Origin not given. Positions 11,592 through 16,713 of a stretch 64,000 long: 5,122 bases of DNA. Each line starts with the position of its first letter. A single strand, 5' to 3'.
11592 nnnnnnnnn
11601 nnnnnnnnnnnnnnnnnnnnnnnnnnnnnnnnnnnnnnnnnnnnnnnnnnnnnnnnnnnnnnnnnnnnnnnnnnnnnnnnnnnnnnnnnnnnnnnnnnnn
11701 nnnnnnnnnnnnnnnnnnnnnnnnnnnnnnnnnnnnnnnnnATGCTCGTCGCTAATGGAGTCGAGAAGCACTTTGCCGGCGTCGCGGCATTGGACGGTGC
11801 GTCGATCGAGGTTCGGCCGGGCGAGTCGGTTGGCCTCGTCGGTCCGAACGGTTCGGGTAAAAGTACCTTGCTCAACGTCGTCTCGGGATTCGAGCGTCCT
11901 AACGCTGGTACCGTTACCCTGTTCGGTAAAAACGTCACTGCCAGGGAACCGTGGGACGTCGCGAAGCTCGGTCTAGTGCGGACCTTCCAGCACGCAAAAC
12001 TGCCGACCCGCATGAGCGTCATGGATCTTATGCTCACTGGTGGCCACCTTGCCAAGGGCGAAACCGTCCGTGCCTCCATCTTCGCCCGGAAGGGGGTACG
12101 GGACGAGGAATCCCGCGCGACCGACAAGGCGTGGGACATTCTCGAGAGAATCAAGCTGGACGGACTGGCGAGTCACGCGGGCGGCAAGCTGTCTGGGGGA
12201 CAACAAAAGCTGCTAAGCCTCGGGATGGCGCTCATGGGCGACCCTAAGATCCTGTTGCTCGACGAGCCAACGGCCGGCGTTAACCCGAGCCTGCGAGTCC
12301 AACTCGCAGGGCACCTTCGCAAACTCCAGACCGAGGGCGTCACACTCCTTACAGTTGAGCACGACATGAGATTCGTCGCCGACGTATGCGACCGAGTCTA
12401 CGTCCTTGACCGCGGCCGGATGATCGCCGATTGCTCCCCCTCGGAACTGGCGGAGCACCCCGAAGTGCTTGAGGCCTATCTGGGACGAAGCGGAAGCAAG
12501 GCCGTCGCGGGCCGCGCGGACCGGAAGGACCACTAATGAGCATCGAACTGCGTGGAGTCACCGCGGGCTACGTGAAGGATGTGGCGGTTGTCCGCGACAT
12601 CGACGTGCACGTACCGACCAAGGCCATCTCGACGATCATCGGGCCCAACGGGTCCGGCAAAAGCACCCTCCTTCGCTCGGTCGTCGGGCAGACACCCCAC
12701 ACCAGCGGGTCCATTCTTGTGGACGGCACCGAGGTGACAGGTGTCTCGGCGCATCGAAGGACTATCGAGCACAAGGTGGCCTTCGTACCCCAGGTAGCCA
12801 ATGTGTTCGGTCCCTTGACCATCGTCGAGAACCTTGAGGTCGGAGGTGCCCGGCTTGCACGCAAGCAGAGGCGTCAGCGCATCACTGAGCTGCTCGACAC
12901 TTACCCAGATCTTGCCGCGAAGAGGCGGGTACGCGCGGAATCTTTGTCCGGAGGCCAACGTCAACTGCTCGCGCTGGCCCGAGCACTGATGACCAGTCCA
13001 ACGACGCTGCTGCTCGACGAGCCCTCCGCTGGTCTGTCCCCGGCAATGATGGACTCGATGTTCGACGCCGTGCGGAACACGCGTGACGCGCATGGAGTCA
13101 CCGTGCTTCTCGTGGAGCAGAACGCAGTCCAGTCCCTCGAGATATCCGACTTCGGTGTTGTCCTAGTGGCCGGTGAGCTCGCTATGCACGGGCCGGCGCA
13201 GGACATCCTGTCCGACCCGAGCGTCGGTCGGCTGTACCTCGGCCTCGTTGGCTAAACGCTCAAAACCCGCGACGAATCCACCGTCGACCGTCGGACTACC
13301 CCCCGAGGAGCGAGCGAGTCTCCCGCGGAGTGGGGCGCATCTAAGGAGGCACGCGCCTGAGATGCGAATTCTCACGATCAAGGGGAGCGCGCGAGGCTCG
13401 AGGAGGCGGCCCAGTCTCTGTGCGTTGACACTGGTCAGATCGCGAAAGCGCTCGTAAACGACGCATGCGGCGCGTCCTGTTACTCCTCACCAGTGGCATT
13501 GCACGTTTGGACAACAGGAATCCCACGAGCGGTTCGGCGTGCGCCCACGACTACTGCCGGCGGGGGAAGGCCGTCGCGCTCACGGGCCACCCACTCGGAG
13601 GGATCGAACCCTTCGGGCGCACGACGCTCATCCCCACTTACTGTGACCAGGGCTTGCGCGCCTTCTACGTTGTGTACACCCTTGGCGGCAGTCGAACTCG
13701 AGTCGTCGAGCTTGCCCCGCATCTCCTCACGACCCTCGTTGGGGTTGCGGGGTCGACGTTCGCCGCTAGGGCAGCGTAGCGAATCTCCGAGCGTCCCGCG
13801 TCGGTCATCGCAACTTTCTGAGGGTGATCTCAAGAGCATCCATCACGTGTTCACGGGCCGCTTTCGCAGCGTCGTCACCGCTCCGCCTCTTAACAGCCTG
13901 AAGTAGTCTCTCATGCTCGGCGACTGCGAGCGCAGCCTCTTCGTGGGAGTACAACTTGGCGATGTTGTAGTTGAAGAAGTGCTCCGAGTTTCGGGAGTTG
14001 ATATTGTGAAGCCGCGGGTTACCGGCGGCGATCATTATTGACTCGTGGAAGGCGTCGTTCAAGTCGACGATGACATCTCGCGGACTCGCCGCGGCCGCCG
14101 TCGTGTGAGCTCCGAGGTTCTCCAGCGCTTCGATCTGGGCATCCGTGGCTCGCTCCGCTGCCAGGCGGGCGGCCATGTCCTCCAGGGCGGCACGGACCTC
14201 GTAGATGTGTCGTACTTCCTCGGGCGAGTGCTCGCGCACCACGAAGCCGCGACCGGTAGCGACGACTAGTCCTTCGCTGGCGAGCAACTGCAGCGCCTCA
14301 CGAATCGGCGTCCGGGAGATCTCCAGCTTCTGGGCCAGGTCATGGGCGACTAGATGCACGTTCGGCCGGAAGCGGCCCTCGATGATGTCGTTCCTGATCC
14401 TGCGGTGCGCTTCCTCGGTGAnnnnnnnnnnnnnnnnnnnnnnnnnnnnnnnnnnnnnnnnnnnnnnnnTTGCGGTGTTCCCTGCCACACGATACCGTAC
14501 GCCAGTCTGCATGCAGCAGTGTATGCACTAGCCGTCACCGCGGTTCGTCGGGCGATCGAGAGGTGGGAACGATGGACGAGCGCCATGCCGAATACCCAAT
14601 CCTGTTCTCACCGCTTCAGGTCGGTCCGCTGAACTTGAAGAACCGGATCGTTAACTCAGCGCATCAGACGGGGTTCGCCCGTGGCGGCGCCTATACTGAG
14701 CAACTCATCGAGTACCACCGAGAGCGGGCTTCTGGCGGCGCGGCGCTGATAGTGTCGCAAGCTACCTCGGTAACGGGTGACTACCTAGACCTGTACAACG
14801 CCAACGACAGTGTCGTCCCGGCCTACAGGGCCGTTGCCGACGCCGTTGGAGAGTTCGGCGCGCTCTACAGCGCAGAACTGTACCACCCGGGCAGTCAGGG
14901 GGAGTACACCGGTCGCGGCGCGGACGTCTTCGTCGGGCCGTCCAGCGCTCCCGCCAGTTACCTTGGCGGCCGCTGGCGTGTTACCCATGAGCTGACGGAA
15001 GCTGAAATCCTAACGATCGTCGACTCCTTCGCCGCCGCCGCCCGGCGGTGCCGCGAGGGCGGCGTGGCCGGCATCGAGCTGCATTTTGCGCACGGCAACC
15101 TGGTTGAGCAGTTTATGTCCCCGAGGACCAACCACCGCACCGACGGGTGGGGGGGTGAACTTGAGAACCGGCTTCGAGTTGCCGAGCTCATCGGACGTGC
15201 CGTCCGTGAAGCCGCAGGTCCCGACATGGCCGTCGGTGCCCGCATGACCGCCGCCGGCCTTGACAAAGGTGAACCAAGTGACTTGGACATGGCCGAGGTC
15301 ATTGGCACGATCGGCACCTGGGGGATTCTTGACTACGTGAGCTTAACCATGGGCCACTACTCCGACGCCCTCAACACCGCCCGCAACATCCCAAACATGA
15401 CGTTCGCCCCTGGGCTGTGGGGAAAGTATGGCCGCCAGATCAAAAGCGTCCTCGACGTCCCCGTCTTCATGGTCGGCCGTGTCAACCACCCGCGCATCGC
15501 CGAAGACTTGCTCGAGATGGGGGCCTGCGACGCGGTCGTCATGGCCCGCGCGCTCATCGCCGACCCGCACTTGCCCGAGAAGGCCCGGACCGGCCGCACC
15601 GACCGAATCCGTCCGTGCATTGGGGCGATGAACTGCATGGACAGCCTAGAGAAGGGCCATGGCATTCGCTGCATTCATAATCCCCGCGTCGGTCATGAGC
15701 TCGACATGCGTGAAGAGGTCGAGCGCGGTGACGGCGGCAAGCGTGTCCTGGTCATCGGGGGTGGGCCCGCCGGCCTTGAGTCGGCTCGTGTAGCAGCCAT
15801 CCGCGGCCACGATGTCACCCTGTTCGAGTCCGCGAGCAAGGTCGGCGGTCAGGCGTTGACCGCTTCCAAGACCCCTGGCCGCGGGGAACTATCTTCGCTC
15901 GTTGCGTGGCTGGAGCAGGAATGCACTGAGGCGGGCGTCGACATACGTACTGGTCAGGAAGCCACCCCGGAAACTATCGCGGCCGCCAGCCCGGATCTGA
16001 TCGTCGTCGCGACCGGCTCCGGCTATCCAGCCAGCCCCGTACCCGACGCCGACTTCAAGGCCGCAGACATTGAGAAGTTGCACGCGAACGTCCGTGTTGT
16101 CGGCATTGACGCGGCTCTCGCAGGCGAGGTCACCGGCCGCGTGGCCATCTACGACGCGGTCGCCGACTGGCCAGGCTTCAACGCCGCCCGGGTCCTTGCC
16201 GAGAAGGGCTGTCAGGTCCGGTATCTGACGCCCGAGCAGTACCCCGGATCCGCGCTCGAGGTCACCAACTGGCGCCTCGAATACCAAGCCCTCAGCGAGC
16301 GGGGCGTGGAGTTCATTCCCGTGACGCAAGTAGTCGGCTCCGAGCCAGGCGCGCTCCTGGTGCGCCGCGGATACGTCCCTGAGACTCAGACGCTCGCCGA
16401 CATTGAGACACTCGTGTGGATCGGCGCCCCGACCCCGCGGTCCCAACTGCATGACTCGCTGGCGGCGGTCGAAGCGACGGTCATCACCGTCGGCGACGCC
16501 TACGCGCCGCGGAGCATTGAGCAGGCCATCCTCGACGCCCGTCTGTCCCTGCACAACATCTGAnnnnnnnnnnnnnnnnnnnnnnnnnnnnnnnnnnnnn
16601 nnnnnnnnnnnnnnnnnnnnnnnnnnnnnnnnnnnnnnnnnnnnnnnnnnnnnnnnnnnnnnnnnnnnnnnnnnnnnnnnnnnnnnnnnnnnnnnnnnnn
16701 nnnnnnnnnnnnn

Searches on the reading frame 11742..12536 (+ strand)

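Call 106: search_protein_families(library=pfam, proteins=[window:11742-12536:+], max_evalue=0.00001)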
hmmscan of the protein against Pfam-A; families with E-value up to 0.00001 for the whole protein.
window:11742-12536:+ (264 aa): 2 families
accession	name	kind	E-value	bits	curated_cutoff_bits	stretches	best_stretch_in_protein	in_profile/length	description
PF00005.33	ABC_tran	-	1.4e-29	103.9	25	1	17-178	1-137/137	ABC transporter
PF13304.12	AAA_21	-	1.9e-10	41.8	27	0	149-202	237-293/304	AAA domain, putative AbiEii toxin, Type IV TA system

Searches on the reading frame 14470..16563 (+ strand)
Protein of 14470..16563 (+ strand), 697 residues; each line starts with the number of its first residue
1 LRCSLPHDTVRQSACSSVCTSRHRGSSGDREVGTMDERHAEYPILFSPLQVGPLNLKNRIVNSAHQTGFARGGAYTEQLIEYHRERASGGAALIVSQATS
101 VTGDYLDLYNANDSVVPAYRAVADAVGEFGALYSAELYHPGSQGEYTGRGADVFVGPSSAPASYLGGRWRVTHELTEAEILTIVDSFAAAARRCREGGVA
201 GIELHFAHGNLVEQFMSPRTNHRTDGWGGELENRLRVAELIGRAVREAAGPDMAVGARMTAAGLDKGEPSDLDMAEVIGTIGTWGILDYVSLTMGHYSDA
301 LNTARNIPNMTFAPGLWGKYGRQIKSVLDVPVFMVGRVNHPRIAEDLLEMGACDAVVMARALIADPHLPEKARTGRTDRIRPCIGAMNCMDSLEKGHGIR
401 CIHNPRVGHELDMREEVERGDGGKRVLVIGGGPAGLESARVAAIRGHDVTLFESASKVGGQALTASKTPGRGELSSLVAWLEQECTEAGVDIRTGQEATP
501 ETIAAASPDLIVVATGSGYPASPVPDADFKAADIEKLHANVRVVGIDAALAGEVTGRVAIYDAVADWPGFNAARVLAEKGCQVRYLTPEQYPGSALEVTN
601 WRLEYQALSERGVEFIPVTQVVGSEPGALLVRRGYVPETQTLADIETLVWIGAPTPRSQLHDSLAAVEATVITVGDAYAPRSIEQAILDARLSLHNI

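Call 106: search_protein_families(library=pfam, proteins=[window:14470-16563:+], max_evalue=0.00001)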
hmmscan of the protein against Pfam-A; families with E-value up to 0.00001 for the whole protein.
window:14470-16563:+ (697 aa): 7 families
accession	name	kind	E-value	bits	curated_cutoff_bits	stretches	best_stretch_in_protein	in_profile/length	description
PF00724.26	Oxidored_FMN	-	3.6e-52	178.2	27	1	45-378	2-341/342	NADH:flavin oxidoreductase / NADH oxidase family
PF07992.20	Pyr_redox_2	-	1.7e-13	51.1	26.1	2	409-499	128-207/291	Pyridine nucleotide-disulphide oxidoreductase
PF00070.33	Pyr_redox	-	2.1e-07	31.8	22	0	425-461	1-36/82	Pyridine nucleotide-disulphide oxidoreductase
PF13450.12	NAD_binding_8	-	6e-07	30.1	21.9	1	428-467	1-40/68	NAD(P)-binding Rossmann-like domain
PF12831.13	FAD_oxidored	-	8.8e-06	25.7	27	0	426-465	2-41/416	FAD dependent oxidoreductase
PF03486.20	HI0933_like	-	9.2e-06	25.7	50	0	425-464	2-41/244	HI0933-like protein Rossmann domain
PF01266.30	DAO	-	9.5e-06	25.8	27.9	0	425-461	1-38/353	FAD dependent oxidoreductase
